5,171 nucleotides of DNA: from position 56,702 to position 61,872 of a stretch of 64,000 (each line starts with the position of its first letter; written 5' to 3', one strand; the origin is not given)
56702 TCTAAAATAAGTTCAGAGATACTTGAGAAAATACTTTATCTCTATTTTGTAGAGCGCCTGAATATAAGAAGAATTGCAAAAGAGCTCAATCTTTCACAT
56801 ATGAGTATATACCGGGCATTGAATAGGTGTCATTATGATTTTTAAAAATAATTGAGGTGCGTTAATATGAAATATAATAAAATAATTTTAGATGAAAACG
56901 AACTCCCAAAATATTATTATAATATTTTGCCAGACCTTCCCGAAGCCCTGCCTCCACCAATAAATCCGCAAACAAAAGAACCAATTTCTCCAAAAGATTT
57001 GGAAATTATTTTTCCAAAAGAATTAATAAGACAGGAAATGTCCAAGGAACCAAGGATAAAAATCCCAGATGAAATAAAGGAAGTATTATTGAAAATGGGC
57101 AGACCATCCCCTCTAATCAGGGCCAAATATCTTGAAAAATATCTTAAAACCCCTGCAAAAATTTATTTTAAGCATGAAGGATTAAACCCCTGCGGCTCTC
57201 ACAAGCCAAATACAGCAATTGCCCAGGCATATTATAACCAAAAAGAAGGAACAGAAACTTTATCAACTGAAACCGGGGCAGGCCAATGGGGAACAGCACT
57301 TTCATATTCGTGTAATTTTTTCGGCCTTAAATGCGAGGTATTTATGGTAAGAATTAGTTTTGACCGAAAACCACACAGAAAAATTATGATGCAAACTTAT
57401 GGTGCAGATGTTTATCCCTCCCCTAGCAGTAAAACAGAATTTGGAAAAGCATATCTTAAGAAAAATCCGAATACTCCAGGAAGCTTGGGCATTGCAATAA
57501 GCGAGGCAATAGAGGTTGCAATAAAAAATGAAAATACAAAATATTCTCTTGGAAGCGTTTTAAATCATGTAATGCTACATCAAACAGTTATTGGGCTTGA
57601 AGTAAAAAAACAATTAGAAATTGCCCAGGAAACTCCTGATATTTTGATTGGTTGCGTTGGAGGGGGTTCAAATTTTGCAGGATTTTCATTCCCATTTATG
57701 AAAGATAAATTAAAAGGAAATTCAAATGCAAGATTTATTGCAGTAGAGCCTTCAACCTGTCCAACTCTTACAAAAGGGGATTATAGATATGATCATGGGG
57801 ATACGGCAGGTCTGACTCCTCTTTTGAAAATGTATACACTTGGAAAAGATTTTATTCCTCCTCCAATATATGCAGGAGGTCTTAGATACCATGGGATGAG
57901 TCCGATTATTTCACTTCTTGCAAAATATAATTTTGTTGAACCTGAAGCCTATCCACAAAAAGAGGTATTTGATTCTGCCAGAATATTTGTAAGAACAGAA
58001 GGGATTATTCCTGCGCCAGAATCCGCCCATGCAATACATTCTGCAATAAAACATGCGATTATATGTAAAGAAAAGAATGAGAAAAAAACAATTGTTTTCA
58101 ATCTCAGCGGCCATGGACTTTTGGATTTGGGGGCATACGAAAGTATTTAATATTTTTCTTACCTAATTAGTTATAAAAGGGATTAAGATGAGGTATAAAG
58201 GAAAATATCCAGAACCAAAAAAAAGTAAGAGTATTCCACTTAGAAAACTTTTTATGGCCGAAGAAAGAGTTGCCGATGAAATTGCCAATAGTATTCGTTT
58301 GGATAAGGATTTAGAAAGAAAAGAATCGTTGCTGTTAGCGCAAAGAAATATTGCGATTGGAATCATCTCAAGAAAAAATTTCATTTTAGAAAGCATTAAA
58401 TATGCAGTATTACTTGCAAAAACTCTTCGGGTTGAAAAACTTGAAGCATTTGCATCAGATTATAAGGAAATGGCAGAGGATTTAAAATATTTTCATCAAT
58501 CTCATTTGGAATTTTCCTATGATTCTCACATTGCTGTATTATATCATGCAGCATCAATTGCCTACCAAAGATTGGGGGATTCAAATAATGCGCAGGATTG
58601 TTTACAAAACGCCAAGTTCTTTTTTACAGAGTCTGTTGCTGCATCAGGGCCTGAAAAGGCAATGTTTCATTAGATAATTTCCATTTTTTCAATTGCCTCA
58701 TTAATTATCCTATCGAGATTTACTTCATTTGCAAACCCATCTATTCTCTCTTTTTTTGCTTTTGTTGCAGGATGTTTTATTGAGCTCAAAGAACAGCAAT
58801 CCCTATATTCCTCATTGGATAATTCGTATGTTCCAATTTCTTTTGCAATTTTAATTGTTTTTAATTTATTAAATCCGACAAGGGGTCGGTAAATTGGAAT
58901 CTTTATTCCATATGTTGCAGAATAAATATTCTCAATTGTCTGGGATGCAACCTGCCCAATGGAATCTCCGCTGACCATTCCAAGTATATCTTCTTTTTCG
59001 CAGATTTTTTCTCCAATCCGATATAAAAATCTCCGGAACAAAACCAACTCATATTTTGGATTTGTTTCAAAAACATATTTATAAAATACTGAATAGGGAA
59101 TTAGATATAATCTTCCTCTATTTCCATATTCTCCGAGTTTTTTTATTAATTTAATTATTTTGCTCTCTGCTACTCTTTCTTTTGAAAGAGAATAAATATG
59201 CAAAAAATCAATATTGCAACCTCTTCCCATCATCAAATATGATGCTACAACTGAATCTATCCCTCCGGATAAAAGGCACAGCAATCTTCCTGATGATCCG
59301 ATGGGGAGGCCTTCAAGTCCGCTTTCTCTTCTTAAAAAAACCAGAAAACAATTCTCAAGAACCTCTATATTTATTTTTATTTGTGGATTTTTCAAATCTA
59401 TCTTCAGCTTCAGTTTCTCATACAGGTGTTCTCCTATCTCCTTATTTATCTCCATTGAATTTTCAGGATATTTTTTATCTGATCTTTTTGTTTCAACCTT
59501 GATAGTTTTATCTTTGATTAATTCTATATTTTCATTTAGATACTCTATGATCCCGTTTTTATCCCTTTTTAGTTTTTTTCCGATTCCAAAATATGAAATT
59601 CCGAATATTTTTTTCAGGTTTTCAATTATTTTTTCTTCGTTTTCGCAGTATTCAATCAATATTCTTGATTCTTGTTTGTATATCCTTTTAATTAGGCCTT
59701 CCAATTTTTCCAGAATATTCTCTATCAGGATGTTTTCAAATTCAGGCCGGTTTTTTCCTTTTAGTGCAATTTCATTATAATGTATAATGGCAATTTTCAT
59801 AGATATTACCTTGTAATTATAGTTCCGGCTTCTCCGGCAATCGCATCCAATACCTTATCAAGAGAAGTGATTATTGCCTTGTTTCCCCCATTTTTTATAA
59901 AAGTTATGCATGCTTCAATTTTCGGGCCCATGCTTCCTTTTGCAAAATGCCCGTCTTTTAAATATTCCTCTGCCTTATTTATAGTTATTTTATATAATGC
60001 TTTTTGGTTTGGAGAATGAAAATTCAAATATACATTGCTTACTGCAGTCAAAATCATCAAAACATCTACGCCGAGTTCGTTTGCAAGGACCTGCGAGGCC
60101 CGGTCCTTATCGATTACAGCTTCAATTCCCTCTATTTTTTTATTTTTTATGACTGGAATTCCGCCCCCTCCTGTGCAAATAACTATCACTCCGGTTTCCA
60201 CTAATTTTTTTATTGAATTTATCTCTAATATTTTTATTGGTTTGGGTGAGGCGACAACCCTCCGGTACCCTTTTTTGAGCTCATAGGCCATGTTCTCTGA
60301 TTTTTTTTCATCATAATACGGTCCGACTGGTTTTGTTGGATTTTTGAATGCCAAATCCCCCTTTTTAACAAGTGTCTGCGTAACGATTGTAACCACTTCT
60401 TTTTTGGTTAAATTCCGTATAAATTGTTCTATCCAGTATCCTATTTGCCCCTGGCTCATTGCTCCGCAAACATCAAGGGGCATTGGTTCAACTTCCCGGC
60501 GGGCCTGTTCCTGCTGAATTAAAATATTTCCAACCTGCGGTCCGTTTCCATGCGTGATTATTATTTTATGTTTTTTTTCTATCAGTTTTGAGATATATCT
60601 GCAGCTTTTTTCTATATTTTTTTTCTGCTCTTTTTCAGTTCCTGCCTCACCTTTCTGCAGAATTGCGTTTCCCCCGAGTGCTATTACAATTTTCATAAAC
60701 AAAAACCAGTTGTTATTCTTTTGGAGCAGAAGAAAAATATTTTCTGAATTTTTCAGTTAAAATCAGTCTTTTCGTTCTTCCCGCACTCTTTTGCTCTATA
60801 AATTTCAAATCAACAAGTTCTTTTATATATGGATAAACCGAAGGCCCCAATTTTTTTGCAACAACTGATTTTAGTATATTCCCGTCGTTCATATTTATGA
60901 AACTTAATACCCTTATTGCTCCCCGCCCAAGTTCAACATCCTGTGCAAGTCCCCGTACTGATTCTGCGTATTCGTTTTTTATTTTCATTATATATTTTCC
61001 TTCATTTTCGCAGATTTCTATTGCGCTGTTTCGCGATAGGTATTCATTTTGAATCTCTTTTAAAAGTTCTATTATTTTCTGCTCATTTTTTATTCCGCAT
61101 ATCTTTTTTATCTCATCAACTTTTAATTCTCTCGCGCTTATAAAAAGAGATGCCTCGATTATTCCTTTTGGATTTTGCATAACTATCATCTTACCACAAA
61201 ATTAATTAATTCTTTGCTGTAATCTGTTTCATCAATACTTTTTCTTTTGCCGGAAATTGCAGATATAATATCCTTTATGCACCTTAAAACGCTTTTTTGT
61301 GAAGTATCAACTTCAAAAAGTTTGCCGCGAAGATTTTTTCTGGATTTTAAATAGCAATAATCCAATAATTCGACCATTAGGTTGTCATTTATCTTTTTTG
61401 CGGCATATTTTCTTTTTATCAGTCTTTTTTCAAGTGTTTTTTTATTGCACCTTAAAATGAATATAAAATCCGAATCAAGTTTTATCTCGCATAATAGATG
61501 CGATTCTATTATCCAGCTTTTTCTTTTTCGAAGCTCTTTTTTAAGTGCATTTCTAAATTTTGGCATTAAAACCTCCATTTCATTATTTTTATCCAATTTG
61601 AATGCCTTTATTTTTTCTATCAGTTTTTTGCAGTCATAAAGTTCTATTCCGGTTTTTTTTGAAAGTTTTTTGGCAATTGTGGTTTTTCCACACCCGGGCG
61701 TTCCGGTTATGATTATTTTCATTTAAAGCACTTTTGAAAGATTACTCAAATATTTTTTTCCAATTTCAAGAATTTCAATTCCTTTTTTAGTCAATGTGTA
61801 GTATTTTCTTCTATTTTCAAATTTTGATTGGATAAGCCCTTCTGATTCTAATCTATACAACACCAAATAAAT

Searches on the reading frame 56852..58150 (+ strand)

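Call 45: search_protein_families(library=pfam, proteins=[window:56852-58150:+], max_evalue=0.001)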
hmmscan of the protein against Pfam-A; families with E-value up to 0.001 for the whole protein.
window:56852-58150:+ (432 aa): 1 family
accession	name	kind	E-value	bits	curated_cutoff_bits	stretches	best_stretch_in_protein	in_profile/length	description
PF00291.31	PALP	-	1.1e-40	140.2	35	1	83-420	5-295/295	Pyridoxal-phosphate dependent enzyme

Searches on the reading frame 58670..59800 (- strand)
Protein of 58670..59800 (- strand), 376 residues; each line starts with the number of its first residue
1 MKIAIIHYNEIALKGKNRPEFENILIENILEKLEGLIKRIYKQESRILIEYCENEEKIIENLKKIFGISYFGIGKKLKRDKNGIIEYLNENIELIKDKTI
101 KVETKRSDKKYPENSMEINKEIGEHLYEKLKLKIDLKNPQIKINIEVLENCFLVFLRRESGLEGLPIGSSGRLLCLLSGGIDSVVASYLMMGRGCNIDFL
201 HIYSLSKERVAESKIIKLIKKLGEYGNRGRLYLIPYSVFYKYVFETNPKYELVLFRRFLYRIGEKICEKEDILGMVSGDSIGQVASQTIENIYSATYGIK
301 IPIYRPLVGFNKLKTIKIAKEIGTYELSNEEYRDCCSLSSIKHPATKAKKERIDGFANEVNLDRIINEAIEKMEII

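Call 45: search_protein_families(library=pfam, proteins=[window:58670-59800:-], max_evalue=0.001)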
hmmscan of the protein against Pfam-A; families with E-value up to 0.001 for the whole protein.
window:58670-59800:- (376 aa): 4 families
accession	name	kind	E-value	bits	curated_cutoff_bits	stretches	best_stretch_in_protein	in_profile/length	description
PF02568.20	ThiI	-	3.9e-55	186.9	20.5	1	168-361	1-196/197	Thiamine biosynthesis protein (ThiI)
PF22025.1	ThiI_fer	-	1.8e-17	64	25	1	5-71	3-71/72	ThiI ferredoxin-like domain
PF02926.22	THUMP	-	2.2e-14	54.1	20.6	1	96-155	22-82/84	THUMP domain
PF06508.19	QueC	-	6.5e-05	23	22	0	173-221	2-50/210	Queuosine biosynthesis protein QueC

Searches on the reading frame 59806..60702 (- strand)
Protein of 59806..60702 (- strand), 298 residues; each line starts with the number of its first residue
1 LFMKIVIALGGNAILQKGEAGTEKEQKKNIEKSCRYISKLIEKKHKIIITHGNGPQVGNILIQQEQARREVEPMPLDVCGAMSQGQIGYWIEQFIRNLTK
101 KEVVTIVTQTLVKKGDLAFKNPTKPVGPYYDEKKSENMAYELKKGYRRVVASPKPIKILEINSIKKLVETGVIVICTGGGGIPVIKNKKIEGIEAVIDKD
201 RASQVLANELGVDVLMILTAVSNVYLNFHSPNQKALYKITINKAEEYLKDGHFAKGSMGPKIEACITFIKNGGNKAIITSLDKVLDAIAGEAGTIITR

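Call 45: search_protein_families(library=pfam, proteins=[window:59806-60702:-], max_evalue=0.001)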
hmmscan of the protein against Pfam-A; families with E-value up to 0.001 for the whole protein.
window:59806-60702:- (298 aa): 1 family
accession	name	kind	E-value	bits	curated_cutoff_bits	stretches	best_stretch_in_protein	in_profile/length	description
PF00696.33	AA_kinase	-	6.9e-31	108.2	24.9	1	3-280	1-234/234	Amino acid kinase family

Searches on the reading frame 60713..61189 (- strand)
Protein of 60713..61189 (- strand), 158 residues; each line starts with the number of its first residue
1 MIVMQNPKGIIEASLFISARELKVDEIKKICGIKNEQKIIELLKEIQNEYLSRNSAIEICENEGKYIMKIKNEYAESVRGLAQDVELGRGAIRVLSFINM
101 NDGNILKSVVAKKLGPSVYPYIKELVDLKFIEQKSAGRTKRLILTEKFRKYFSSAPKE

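Call 46: search_protein_families(library=pfam, proteins=[window:60713-61189:-], max_evalue=0.05)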
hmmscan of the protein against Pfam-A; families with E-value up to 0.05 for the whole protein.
window:60713-61189:- (158 aa): 2 families
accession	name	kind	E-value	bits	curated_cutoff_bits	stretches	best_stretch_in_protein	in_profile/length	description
PF04079.22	SMC_ScpB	-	2.9e-24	85.9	27.4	1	10-153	2-150/160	Segregation and condensation complex subunit ScpB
PF22665.2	DUF6293_C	-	0.025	15.5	27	0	121-147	67-93/101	DUF6293 C-terminal winged helix domain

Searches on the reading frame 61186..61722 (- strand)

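Call 46: search_protein_families(library=pfam, proteins=[window:61186-61722:-], max_evalue=0.05)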
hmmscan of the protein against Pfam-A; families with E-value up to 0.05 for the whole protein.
window:61186-61722:- (178 aa): 30 families (the best 25 are shown)
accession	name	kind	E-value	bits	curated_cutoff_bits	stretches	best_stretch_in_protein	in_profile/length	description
PF13238.12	AAA_18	-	2.3e-16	60.9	29.4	1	3-119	1-126/128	AAA domain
PF13207.12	AAA_17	-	7e-08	33.3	27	1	6-105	1-123/136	AAA domain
PF13189.12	Cytidylate_kin2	-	1.4e-06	29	28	1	3-48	2-47/176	Cytidylate kinase-like family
PF13521.12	AAA_28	-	1.1e-05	26.2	27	1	2-28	1-27/164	AAA domain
PF01202.28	SKI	-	2.9e-05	24.7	22.1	1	9-38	1-30/159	Shikimate kinase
PF00004.35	AAA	-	7.2e-05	23.7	21.2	1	3-31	1-29/131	ATPase family associated with various cellular activities (AAA)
PF20720.3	nSTAND3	-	7.8e-05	22.9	27.2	1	3-42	20-58/155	Novel STAND NTPase 3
PF13401.12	AAA_22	-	0.0003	21.6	27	1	3-66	8-64/130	AAA domain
PF03215.21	Rad17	-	0.0003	21.2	23.8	1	4-33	49-78/186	Rad17 P-loop domain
PF08433.16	KTI12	-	0.00037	20.5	22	1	3-72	4-76/271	Chromatin associated protein KTI12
PF01443.25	Viral_helicase1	-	0.00039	20.7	21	1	3-46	1-40/228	Viral superfamily 1 RNA helicase core domain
PF03266.21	NTPase_1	-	0.00046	20.5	23.9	1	2-23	1-22/168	NTPase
PF13671.12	AAA_33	-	0.0012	19.6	27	1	3-41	2-40/143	AAA domain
PF06068.19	TIP49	-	0.0017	18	23.8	1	3-76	53-122/347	TIP49 P-loop domain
PF01121.26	CoaE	-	0.002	18.3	27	0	3-36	3-35/180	Dephospho-CoA kinase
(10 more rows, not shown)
